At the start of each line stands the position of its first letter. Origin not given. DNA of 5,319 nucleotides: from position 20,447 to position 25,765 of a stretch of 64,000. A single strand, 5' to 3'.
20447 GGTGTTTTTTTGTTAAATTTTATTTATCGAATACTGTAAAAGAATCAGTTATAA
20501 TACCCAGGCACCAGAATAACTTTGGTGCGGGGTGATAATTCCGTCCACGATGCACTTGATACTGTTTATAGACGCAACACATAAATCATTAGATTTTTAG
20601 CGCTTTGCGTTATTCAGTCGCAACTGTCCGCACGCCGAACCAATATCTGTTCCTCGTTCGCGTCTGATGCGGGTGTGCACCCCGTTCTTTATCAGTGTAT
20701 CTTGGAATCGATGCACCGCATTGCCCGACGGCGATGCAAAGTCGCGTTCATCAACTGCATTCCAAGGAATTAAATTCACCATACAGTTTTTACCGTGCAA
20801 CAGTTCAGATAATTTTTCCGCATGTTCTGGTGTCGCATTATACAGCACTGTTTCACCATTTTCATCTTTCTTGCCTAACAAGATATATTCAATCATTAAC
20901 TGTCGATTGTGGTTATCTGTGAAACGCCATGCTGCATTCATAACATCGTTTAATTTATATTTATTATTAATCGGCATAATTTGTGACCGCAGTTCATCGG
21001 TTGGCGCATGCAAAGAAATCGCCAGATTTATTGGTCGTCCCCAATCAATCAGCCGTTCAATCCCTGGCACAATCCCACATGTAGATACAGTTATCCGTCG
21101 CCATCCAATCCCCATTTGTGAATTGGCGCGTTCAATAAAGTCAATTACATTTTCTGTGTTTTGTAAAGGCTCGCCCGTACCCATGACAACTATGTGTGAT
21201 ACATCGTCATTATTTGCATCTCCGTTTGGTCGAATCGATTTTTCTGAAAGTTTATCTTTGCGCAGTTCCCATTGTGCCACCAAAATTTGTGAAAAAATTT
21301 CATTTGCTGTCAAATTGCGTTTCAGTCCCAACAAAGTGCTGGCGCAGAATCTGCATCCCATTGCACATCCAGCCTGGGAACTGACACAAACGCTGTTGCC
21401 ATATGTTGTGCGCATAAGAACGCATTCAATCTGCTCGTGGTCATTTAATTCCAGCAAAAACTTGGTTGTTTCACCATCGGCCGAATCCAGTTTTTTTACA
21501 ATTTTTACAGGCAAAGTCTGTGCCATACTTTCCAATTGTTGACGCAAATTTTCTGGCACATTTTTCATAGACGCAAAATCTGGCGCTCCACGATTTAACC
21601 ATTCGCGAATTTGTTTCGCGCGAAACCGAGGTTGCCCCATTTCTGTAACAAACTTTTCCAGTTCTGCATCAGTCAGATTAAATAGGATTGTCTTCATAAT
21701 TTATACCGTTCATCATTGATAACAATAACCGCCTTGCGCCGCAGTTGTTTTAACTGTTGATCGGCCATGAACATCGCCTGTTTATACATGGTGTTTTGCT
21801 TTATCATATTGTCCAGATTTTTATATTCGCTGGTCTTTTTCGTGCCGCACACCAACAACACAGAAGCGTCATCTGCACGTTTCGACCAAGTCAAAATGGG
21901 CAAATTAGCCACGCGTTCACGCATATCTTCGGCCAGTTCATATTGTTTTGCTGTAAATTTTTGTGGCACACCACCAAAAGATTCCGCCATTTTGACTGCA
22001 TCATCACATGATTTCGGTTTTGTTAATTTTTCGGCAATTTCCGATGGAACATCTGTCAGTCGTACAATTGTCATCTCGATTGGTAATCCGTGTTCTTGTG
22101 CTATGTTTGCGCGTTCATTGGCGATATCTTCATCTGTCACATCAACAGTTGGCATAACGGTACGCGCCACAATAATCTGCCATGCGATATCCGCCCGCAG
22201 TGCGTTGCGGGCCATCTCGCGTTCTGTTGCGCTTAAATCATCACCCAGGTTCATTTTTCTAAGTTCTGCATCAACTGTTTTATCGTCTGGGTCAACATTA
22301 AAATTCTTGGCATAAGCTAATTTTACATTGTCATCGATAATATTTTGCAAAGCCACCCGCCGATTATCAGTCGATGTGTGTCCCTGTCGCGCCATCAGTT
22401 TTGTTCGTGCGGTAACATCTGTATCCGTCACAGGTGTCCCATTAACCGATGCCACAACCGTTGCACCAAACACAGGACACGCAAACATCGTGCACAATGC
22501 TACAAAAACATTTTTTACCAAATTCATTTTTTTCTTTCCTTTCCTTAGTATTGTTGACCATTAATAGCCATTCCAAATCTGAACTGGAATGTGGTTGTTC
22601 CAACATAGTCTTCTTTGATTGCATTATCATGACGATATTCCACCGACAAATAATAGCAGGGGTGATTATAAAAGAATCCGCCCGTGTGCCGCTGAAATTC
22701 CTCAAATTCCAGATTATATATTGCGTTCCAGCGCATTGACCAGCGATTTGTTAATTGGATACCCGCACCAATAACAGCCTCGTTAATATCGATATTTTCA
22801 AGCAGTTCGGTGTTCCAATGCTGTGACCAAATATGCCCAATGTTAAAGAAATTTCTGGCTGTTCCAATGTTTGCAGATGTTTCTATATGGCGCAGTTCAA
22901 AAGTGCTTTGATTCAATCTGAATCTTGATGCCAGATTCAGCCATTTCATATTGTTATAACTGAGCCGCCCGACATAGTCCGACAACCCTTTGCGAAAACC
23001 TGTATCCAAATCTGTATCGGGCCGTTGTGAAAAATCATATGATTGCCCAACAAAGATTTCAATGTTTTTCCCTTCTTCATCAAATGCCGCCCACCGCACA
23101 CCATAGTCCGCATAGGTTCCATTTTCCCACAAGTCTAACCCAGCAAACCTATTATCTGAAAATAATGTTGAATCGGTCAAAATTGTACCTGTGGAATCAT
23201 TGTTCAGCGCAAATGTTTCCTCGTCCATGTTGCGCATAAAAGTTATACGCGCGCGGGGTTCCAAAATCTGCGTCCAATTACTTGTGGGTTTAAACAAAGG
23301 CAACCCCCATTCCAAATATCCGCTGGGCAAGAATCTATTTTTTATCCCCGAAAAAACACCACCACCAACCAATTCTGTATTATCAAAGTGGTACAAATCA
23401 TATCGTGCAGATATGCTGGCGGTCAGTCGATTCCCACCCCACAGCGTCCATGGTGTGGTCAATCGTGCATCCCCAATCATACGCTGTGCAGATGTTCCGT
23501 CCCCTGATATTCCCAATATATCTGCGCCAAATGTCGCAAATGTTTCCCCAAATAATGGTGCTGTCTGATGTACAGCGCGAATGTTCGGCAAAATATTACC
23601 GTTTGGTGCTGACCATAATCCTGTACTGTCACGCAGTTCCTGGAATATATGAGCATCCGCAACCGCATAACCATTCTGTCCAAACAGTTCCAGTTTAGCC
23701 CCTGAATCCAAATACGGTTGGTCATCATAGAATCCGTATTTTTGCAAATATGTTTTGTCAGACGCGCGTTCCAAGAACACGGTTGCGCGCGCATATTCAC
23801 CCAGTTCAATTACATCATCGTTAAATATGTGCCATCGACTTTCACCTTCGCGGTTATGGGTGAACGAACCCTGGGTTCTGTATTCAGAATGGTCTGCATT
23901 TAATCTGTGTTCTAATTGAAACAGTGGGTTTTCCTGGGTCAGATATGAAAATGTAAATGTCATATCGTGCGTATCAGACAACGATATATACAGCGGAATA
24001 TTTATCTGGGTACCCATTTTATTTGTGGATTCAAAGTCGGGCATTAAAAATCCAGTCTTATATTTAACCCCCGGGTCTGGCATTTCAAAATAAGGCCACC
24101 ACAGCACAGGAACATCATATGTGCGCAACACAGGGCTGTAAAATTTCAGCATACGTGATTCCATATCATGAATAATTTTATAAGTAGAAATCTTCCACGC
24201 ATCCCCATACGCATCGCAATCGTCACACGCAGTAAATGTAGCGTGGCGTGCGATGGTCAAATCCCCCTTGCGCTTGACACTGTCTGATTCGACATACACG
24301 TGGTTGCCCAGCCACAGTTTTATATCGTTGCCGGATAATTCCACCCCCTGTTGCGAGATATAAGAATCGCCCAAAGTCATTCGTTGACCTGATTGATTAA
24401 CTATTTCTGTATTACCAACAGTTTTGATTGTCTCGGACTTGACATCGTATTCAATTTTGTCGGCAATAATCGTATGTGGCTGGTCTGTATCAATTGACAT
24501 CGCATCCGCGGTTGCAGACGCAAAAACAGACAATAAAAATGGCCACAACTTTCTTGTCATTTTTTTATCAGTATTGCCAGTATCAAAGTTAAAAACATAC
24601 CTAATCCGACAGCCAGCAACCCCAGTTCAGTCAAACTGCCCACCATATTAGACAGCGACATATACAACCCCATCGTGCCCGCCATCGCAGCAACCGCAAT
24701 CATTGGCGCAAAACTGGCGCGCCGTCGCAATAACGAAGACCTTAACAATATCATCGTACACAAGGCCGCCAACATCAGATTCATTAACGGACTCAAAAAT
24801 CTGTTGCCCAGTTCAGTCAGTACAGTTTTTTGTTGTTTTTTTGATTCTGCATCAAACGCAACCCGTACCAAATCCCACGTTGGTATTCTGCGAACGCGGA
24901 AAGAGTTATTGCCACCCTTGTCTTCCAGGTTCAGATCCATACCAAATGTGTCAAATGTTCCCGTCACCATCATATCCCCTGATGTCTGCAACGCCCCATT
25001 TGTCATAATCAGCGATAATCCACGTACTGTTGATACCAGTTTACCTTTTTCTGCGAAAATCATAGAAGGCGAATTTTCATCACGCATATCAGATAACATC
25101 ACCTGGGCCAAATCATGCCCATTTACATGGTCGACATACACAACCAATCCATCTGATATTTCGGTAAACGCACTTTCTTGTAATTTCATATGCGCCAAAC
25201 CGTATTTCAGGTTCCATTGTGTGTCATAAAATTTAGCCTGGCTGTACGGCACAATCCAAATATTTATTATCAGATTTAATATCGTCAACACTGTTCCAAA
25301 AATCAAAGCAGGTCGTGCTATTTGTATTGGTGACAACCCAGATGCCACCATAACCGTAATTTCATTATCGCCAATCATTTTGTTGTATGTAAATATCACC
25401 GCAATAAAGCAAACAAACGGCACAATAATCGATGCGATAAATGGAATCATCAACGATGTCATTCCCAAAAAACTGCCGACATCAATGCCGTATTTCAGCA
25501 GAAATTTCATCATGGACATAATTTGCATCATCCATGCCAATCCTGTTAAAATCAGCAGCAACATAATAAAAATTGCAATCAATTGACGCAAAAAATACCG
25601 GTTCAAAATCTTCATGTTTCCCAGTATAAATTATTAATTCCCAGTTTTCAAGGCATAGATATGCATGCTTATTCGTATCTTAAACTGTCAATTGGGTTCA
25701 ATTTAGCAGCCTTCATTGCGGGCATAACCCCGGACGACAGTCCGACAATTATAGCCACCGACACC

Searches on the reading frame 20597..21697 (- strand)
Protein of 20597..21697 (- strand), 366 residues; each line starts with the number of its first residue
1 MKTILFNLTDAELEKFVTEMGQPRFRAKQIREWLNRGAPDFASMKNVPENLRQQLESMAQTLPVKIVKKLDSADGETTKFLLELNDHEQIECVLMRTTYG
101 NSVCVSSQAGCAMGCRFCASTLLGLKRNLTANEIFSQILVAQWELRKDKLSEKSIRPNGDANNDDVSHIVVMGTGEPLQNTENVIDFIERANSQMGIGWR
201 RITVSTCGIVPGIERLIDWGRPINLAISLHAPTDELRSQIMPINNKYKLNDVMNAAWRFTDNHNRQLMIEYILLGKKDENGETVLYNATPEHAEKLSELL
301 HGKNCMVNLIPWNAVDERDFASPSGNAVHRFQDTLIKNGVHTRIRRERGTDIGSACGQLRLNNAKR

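Call 15: search_protein_families(library=pfam, proteins=[window:20597-21697:-], max_evalue=0.001)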
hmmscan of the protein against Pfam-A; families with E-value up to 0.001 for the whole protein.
window:20597-21697:- (366 aa): 2 families
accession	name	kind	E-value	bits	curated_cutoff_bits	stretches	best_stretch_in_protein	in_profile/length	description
PF21016.3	RlmN_N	-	2.6e-13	49.9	24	1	5-59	3-58/60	Ribosomal RNA large subunit methyltransferase N-terminal domain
PF04055.27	Radical_SAM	-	1.7e-11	45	29.5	1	106-280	2-155/166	Radical SAM superfamily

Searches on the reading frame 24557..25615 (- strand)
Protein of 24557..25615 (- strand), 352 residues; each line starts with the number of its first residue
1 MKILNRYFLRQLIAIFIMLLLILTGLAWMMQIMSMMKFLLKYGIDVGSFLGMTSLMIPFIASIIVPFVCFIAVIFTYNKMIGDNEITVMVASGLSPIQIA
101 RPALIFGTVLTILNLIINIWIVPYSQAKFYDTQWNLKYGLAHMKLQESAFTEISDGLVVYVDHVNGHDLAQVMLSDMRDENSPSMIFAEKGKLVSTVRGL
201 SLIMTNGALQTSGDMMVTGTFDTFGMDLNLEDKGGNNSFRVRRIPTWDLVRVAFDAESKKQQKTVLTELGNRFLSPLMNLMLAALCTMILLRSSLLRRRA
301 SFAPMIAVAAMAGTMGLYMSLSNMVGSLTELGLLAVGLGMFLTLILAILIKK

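Call 15: search_protein_families(library=pfam, proteins=[window:24557-25615:-], max_evalue=0.001)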
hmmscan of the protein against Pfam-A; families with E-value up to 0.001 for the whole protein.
window:24557-25615:- (352 aa): 1 family
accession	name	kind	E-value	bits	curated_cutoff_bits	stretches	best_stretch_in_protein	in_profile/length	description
PF03739.19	LptF_LptG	-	1.1e-59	202.7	27.9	1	6-350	1-346/353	Lipopolysaccharide export system permease LptF/LptG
